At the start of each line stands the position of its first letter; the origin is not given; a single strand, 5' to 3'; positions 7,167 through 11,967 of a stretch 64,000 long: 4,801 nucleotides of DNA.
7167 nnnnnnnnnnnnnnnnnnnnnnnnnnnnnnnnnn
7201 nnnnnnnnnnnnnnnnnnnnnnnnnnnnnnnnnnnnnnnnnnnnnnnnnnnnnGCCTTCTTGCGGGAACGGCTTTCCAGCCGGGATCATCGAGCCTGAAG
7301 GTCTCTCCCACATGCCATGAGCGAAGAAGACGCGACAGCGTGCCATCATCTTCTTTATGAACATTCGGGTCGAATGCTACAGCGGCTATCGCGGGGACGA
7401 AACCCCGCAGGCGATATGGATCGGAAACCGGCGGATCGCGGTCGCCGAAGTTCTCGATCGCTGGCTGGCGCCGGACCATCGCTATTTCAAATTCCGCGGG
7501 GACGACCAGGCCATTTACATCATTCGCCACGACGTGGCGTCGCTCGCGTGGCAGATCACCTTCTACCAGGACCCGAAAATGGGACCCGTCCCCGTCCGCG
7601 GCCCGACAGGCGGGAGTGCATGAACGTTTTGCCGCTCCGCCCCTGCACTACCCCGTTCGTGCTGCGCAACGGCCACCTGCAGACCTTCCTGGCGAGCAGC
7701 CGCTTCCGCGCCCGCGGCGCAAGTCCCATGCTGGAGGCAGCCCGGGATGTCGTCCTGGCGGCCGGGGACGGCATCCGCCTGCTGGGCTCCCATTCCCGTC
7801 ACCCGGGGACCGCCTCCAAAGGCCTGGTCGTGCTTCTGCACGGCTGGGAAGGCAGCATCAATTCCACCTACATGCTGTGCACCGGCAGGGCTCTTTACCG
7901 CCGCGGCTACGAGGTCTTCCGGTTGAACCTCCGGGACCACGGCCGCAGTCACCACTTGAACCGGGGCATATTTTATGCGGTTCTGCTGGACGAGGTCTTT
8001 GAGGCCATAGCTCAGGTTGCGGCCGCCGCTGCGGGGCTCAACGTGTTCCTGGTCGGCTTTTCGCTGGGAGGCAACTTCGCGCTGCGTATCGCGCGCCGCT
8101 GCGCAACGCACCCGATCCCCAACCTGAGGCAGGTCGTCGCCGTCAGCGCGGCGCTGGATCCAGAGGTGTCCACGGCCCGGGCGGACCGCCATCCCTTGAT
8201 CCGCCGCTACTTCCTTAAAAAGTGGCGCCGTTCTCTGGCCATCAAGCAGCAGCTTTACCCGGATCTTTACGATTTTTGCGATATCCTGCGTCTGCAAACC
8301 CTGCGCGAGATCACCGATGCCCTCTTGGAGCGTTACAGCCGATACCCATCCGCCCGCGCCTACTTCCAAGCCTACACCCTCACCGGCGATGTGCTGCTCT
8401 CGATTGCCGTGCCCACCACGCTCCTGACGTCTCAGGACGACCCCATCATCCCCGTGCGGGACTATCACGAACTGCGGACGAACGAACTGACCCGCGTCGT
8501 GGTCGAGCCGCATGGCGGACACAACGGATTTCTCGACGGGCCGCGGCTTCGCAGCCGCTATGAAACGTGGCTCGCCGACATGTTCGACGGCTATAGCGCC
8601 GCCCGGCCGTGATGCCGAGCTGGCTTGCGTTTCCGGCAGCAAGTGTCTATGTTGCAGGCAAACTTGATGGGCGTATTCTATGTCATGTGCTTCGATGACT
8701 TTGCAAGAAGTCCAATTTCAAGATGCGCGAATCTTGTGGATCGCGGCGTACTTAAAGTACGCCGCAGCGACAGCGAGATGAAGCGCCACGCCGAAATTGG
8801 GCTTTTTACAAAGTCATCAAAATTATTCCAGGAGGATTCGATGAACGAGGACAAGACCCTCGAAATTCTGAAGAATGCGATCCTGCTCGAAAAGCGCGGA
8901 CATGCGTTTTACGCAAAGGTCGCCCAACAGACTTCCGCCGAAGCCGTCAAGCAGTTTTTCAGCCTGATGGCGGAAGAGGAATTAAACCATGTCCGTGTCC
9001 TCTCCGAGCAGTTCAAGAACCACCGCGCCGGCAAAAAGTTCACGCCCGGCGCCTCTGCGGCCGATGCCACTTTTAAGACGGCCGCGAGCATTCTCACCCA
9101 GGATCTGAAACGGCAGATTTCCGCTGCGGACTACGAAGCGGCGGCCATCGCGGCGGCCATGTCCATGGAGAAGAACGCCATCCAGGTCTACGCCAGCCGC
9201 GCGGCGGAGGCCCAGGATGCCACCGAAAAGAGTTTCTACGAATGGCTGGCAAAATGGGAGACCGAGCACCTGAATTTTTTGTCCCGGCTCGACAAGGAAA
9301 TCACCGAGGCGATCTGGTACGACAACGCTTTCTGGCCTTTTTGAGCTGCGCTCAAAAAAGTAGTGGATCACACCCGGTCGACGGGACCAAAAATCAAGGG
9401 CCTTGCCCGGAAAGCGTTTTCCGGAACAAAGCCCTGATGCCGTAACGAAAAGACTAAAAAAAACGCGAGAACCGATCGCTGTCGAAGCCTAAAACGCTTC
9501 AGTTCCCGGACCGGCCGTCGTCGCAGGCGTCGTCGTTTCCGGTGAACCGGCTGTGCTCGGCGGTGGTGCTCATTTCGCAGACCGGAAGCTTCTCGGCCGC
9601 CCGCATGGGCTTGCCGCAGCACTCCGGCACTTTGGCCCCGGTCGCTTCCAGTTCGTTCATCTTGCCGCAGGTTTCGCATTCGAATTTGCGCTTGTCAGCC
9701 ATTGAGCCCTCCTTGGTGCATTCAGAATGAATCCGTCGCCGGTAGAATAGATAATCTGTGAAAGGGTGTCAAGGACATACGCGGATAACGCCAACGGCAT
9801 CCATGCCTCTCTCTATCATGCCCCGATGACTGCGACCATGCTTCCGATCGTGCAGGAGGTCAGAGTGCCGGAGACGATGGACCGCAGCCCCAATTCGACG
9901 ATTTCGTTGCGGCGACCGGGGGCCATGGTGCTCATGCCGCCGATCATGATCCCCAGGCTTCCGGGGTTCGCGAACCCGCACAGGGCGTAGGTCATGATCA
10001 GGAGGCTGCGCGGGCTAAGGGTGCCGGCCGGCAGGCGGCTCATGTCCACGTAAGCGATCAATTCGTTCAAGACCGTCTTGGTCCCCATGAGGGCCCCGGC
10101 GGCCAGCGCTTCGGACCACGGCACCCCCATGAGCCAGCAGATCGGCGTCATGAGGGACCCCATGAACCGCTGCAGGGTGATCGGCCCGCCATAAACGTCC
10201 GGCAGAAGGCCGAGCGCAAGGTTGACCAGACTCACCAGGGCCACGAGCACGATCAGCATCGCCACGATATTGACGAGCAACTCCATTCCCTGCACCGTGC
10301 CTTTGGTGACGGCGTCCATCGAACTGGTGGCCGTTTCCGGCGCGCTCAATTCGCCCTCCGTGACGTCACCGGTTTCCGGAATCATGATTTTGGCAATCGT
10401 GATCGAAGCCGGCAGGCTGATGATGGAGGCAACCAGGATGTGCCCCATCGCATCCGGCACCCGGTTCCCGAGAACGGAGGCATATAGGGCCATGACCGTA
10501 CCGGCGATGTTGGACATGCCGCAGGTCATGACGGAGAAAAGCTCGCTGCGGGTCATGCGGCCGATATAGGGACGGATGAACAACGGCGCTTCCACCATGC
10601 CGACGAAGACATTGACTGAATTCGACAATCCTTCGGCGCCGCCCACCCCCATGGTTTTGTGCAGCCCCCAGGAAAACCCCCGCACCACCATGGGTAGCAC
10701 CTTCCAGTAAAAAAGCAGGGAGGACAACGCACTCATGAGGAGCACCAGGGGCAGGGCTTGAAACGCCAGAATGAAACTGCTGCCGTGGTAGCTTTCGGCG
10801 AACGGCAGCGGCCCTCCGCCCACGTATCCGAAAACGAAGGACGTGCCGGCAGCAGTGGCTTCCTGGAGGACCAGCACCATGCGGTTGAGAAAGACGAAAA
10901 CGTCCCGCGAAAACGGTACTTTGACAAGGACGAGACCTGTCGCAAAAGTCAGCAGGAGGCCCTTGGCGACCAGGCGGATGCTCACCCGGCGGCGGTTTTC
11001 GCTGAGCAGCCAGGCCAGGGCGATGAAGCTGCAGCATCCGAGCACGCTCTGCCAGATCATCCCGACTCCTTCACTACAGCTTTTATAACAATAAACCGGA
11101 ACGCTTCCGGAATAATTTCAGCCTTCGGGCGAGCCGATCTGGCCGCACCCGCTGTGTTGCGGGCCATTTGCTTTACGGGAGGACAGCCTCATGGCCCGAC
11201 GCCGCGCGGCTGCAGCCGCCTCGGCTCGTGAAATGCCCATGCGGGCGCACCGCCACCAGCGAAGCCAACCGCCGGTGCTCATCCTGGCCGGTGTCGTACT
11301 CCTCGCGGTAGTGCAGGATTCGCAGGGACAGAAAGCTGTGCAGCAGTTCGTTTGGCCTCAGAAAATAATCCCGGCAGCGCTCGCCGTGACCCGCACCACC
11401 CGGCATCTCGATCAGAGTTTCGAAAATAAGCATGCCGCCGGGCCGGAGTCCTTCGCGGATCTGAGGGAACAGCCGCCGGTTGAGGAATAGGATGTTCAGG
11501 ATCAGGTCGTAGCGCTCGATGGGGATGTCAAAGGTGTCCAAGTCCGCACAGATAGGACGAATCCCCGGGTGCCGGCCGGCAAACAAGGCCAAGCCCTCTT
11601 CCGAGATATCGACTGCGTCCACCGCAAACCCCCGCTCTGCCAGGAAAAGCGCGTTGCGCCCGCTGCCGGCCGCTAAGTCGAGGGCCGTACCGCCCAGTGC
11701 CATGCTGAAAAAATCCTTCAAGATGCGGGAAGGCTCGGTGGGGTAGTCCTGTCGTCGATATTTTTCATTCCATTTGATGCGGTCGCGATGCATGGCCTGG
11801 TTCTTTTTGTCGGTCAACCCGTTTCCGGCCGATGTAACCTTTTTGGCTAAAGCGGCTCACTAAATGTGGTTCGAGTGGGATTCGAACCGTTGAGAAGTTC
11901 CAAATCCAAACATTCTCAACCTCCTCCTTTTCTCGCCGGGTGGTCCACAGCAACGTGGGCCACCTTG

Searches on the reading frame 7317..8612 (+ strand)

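Call 44: search_protein_families(library=ncbifam, proteins=[window:7317-8612:+], max_evalue=1e-10)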
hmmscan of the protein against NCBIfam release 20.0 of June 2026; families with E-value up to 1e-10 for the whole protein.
window:7317-8612:+ (431 aa): 1 family
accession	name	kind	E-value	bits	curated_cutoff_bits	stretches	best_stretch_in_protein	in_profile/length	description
NF008218.0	PRK10985.1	equivalog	3.1e-20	72.8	267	1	116-422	11-313/326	hydrolase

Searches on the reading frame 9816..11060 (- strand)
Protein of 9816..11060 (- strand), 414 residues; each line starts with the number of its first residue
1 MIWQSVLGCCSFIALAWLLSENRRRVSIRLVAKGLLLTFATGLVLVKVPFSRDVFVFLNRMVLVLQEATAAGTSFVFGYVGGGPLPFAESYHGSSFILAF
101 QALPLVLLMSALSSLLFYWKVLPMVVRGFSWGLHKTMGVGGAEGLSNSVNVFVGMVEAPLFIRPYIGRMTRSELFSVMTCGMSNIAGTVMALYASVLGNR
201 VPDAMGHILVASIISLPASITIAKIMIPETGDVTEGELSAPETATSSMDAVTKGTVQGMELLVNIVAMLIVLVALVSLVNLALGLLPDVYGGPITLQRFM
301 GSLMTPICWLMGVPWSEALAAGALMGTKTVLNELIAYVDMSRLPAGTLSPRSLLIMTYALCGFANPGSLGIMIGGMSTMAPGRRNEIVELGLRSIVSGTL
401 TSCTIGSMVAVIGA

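Call 12: search_protein_families(library=ncbifam, proteins=[window:9816-11060:-])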
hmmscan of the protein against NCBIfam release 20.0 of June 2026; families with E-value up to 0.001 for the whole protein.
window:9816-11060:- (414 aa): 1 family
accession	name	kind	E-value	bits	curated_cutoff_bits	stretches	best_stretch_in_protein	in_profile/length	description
TIGR00804.1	nupC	subfamily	2.3e-97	326.6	442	1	5-410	3-399/401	NupC/NupG family nucleoside CNT transporter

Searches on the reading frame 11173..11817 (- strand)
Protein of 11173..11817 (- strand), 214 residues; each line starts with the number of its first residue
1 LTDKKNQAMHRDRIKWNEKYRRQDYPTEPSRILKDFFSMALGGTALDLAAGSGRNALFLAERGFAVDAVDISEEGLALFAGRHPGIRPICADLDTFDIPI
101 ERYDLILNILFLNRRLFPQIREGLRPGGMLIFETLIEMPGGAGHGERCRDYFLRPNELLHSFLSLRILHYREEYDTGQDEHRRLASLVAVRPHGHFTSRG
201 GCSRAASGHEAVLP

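Call 12: search_protein_families(library=ncbifam, proteins=[window:11173-11817:-])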
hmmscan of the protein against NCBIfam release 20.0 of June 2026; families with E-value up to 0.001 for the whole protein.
window:11173-11817:- (214 aa): 7 families
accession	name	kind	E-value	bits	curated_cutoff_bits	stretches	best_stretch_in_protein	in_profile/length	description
NF041820.1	daptide_MTase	equivalog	1.4e-10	41.1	175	1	41-136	36-146/243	daptide-type RiPP biosynthesis methyltransferase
NF008992.0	PRK12335.1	equivalog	3.9e-09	36.1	303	1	37-121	118-208/289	SAM-dependent methyltransferase TehB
NF008405.0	PRK11207.1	equivalog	1.7e-07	30.9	218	1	30-107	20-100/198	tellurite resistance methyltransferase TehB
TIGR00477.1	tehB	equivalog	6.2e-07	29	219.5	1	42-122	74-160/238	tellurite resistance methyltransferase TehB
TIGR02072.1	BioC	equivalog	0.00014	21.8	184.95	1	44-136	37-136/244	malonyl-ACP O-methyltransferase BioC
TIGR04345.1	ovoA_Cterm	equivalog_domain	0.00014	21.5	170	0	19-74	18-74/242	putative 4-mercaptohistidine N1-methyltransferase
NF045649.1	2X_seleno_MduS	exception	0.00041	19.4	380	1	6-77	6-77/338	methyltransferase domain-containing selenoprotein MduS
